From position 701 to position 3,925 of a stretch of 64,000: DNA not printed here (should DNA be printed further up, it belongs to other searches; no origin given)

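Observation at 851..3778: M1 zinc aminopeptidase fused to an Omp85-like C-terminal beta-barrel: candidate type Vd-like self-exporting protease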

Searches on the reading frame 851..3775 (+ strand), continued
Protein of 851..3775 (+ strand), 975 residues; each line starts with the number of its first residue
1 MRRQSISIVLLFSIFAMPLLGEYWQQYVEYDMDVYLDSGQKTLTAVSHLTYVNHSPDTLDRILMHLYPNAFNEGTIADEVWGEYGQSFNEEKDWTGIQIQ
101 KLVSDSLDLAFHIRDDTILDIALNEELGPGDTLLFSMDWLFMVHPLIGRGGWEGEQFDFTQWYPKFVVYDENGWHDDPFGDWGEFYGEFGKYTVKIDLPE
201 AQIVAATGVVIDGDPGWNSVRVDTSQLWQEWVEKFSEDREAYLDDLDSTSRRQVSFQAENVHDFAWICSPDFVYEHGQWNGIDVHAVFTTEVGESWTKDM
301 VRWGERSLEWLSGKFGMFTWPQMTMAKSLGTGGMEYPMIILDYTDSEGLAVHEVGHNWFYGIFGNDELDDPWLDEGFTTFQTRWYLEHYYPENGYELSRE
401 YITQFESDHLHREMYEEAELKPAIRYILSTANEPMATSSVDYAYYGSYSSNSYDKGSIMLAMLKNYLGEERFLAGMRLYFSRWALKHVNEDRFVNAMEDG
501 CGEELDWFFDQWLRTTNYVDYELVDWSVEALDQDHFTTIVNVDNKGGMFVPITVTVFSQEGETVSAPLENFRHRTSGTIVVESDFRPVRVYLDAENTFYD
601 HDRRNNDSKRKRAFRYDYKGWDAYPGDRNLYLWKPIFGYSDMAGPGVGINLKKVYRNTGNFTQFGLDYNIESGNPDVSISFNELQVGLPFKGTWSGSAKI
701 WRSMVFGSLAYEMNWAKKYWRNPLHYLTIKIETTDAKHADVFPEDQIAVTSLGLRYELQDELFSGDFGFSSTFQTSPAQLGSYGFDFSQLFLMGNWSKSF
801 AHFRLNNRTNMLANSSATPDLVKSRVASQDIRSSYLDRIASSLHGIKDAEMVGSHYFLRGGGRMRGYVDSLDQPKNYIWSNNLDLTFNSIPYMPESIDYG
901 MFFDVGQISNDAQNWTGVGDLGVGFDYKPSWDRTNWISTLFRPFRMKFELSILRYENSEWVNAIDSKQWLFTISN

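Call 34: fold_search(model_id=the predicted structure, library=pdb)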
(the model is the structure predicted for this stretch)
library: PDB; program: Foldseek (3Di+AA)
matches with E <= 10: 774; with E <= 0.001: 244
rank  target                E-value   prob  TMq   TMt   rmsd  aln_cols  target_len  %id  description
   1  5ab0_C                2.1e-24  1.00  0.40  0.44   6.9       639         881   13  Crystal structure of aminopeptidase ERAP2 with ligand (released 2015-09-30)
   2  8cgp_B                2.5e-24  1.00  0.41  0.46   6.6       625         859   13  Insulin regulated aminopeptidase (IRAP) in complex with an allosteric aryl sulfonamide inhibitor (released 2024-01-31)
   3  6ydx_B                4.6e-24  1.00  0.40  0.45   6.9       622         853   13  Insulin-regulated aminopeptidase complexed with a macrocyclic peptidic inhibitor (released 2020-07-22)
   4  7nup_D                6.4e-24  1.00  0.39  0.43   7.6       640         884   14  Endoplasmic reticulum aminopeptidase 2 complexed with a mixed hydroxamic and sulfonyl ligand (released 2022-06-22)
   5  6t6r                  1.5e-23  1.00  0.40  0.45   7.0       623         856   13  Human endoplasmic reticulum aminopeptidase 1 (ERAP1) in complex with (4aR,5S,6R,8S,8aR)-5-(2-(Furan-3-yl)ethyl)-8-hydrox (released 2020-03-18)
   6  7zyf_A                1.8e-23  1.00  0.41  0.46   7.0       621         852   13  Insulin regulated aminopeptidase (IRAP) in complex with a nanomolar alpha hydroxy beta amino acid based inhibitor. (released 2022-07-20)
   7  5mj6_A                1.9e-23  1.00  0.39  0.44   7.1       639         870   12  Ligand-induced conformational change of Insulin-regulated aminopeptidase: insights on catalytic mechanism and active s (released 2017-04-05)
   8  6q4r_A                2.7e-23  1.00  0.41  0.46   7.8       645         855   12  High-resolution crystal structure of ERAP1 with bound phosphinic transition-state analogue inhibitor (released 2019-04-10)
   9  4e36_B                2.8e-23  1.00  0.39  0.44   7.3       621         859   14  Crystal structure of the human Endoplasmic Reticulum Aminopeptidase 2 variant N392K (released 2012-08-29)
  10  9gjn_A                3.1e-23  1.00  0.41  0.46   7.9       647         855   12  ERAP1 in complex with 1-[2-(3-oxo-3,4-dihydro-2H-1,4-benzothiazin-4-yl)acetamido]cyclohexane-1-carboxylic acid (released 2025-01-22)
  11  6ea4_A                3.2e-23  1.00  0.40  0.44   7.0       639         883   13  ERAP2 bound to Aryl Sulfonamide Uncompetitive Inhibitor (released 2019-12-18)
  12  4e36_A                3.4e-23  1.00  0.39  0.43   7.4       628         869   14  Crystal structure of the human Endoplasmic Reticulum Aminopeptidase 2 variant N392K (released 2012-08-29)
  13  9gke                  3.9e-23  1.00  0.41  0.46   7.5       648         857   13  ERAP1 in complex with 1-[2-(2-oxo-5-phenyl-2,3-dihydro-1,3-benzothiazol-3-yl)acetamido]cyclohexane-1-carboxylic acid (released 2025-01-22)
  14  8cgp_A                4.1e-23  1.00  0.40  0.45   6.8       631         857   13  Insulin regulated aminopeptidase (IRAP) in complex with an allosteric aryl sulfonamide inhibitor (released 2024-01-31)
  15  7nup_C                4.1e-23  1.00  0.40  0.44   7.4       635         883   12  Endoplasmic reticulum aminopeptidase 2 complexed with a mixed hydroxamic and sulfonyl ligand (released 2022-06-22)
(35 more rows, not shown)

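Call 36: find_encoding_contigs(protein=P0003, flank=8000, max_places=2)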
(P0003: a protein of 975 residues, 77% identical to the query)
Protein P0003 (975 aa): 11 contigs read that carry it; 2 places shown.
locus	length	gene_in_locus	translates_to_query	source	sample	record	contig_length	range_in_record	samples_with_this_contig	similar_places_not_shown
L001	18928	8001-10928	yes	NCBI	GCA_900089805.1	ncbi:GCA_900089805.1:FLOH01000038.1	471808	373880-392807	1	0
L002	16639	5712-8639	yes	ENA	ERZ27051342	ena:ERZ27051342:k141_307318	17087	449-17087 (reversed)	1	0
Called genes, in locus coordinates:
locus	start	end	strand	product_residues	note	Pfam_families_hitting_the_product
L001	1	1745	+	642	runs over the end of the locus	PF22113:Mtrc-MtrF_II-IV_dom (faint), PF14522:Cytochrome_C7 (faint), PF13860:FlgD_ig, PF18962:Por_Secre_tail (weak)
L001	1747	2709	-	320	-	PF14054:DUF4249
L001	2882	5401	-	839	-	PF13620:CarboxypepD_reg, PF13715:CarbopepD_reg_2, PF07715:Plug, PF25183:OMP_b-brl_4 (faint)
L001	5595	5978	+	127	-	PF13560:HTH_31 (weak), PF01381:HTH_3, PF12844:HTH_19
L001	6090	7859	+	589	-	PF01336:tRNA_anti-codon, PF00152:tRNA-synt_2, PF02938:GAD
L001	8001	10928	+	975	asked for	PF01433:Peptidase_M1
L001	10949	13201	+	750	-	PF00246:Peptidase_M14, PF20773:InhA-like_MAM, PF00404:Dockerin_1 (weak)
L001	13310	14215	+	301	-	PF16811:TAtT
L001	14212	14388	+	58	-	-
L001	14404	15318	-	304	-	-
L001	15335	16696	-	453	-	-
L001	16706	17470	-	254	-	PF07044:DUF1329 (faint), PF17131:TP_0789-like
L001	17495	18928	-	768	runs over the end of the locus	PF03176:MMPL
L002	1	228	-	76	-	?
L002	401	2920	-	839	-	PF13620:CarboxypepD_reg, PF13715:CarbopepD_reg_2, PF07715:Plug, PF25183:OMP_b-brl_4 (faint)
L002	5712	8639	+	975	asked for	PF01433:Peptidase_M1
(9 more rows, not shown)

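Call 37: find_encoding_contigs(protein=P0044, flank=6000, max_places=1)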
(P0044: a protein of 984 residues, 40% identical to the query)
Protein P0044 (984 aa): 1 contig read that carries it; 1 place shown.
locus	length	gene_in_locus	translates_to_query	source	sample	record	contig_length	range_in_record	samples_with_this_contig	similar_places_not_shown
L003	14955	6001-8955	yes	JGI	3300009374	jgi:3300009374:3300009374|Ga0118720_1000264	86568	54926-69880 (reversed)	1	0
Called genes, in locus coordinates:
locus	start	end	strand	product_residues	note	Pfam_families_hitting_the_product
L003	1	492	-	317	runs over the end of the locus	PF14054:DUF4249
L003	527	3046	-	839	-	PF13620:CarboxypepD_reg, PF13715:CarbopepD_reg_2, PF07715:Plug, PF25183:OMP_b-brl_4 (faint)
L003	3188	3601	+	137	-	PF12844:HTH_19 (weak), PF01381:HTH_3 (weak)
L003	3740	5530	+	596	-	PF01336:tRNA_anti-codon, PF00152:tRNA-synt_2, PF02938:GAD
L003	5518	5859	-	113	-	PF02627:CMD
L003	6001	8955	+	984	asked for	PF01433:Peptidase_M1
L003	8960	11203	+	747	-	PF00246:Peptidase_M14, PF20773:InhA-like_MAM, PF00404:Dockerin_1 (weak)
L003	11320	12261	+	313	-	PF16811:TAtT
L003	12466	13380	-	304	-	-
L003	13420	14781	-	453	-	-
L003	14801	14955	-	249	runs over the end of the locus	PF17131:TP_0789-like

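Call 38: find_encoding_contigs(protein=P0118, flank=6000, max_places=1)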
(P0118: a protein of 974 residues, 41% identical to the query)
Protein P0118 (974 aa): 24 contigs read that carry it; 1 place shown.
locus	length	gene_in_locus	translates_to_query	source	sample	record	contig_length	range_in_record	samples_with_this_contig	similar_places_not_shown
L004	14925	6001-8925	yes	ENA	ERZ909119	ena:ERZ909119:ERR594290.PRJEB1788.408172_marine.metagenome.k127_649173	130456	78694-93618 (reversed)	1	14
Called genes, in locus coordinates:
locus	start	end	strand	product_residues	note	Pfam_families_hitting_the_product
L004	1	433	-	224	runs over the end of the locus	PF00583:Acetyltransf_1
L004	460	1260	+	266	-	PF00215:OMPdecase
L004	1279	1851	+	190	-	PF00156:Pribosyltran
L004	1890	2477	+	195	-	PF00160:Pro_isomerase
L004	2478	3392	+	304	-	PF01734:Patatin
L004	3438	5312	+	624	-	PF11412:DsbD_N, PF02683:DsbD_TM, PF13098:Thioredoxin_2 (weak), PF13899:Thioredoxin_7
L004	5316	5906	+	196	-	PF13098:Thioredoxin_2 (faint), PF00578:AhpC-TSA, PF08534:Redoxin, PF00085:Thioredoxin (weak), PF13905:Thioredoxin_8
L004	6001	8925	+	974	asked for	PF01433:Peptidase_M1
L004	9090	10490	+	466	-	PF00089:Trypsin, PF13365:Trypsin_2, PF00595:PDZ, PF13180:PDZ_2, PF17820:PDZ_6, PF13180:PDZ_2, PF17820:PDZ_6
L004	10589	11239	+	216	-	-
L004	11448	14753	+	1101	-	PF00133:tRNA-synt_1, PF09334:tRNA-synt_1g (faint), PF08264:Anticodon_1, PF19302:DUF5915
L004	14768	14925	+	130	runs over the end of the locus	PF01258:zf-dskA_traR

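Call 39: find_encoding_contigs(protein=P0120, flank=6000, max_places=1)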
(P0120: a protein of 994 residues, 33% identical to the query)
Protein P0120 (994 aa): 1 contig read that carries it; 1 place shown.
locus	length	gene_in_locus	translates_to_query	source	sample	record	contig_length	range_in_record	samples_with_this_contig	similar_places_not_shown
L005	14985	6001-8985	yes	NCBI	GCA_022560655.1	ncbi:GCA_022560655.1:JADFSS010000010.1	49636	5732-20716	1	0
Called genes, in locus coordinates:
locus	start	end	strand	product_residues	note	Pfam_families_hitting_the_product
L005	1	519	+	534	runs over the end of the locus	PF01436:NHL (faint)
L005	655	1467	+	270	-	PF00215:OMPdecase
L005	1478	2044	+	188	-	PF00156:Pribosyltran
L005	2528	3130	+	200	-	PF00160:Pro_isomerase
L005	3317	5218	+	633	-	PF11412:DsbD_N, PF02683:DsbD_TM, PF03190:Thioredox_DsbH, PF13098:Thioredoxin_2, PF13899:Thioredoxin_7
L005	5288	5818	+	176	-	PF00578:AhpC-TSA, PF08534:Redoxin, PF00255:GSHPx (weak), PF00085:Thioredoxin (weak), PF13905:Thioredoxin_8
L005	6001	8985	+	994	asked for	PF01433:Peptidase_M1, PF01103:Omp85 (weak)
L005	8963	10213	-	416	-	PF04055:Radical_SAM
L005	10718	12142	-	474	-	PF00474:SSF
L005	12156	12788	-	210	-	PF04263:TPK_catalytic, PF21275:Thi_PPkinase_C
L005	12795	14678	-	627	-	PF17899:Peptidase_M61_N, PF05299:Peptidase_M61, PF13180:PDZ_2 (weak)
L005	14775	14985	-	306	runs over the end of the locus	-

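Call 53: find_related_loci(query=A1, collection=genome_contigs, flank=6000)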
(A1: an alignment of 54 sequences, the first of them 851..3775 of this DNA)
Query A1 (975 aa) in genome_contigs; peptide patterns used: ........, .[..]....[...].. (x = any residue, [..] = any of these).
600 stretches matched a pattern (row limit reached: there are more); 552 encode a relative of the query (tblastn E <= 1e-3); the best 80 are kept; 80 distinct loci.
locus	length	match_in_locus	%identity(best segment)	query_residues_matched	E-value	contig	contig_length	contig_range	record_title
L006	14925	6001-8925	82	1-975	0e+0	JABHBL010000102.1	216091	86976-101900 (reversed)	MAG: Candidatus Neomarinimicrobiota bacterium isolate SI036_bin79 k141_1480180, whole genome shotgun sequence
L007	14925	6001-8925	69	1-974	0e+0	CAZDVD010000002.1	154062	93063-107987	MAG TPA_asm: uncultured Lentisphaeria bacterium isolate SRP191223_co1_112 genome assembly, contig: NODE_16_length_154062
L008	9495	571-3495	67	1-975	0e+0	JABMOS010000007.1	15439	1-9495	MAG: Candidatus Neomarinimicrobiota bacterium isolate bin.81 k141_340955, whole genome shotgun sequence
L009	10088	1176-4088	60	5-975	0e+0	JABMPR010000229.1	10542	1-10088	MAG: bacterium isolate bin.398 k141_4439713, whole genome shotgun sequence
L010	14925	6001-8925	81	1-975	0e+0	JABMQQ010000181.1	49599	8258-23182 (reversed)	MAG: Candidatus Neomarinimicrobiota bacterium isolate bin.62 k141_5205682, whole genome shotgun sequence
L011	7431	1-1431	76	499-975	0e+0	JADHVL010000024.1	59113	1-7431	MAG: Candidatus Neomarinimicrobiota bacterium isolate BS150m-G71 BS307-150m-sub-C77, whole genome shotgun sequence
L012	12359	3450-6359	43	2-974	0e+0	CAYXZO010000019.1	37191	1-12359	MAG TPA_asm: uncultured Lentisphaeria bacterium isolate binchicken_co172_231 genome assembly, contig: NODE_709_length_37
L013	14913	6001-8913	62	1-975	0e+0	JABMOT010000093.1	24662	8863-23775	MAG: Candidatus Neomarinimicrobiota bacterium isolate bin.509 k141_1965889, whole genome shotgun sequence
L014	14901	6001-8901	70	8-974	0e+0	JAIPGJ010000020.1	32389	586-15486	MAG: Candidatus Neomarinimicrobiota bacterium isolate Tobar13.5m-G46 Tobar13-5m-C1546, whole genome shotgun sequence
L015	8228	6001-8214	46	10-742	0e+0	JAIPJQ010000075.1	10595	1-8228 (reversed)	MAG: Candidatus Neomarinimicrobiota bacterium isolate Tobar14m-G39 Tobar14m-C3874, whole genome shotgun sequence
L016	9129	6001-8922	35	1-971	1e-176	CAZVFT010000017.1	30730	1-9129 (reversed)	MAG TPA_asm: uncultured bacterium isolate SRP077602_co10_428 genome assembly, contig: NODE_4597_length_30730_cov_39.6906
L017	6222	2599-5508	35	4-970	5e-170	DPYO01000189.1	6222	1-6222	MAG TPA_asm: Candidatus Neomarinimicrobiota bacterium isolate UBA8229 contig_33801, whole genome shotgun sequence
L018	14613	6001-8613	37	3-869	1e-163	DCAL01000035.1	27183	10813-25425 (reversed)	MAG TPA_asm: Candidatus Marinimicrobia bacterium UBA1134 UBA1134_contig_42924, whole genome shotgun sequence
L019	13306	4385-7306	35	1-972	6e-160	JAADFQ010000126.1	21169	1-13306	MAG: FCB group bacterium isolate M_MaxBin.049 contig-127_3459, whole genome shotgun sequence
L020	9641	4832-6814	41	6-655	1e-158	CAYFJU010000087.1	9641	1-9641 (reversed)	MAG TPA_asm: uncultured bacterium isolate ERP019367_co1_122 genome assembly, contig: NODE_4560_length_9641_cov_12.194450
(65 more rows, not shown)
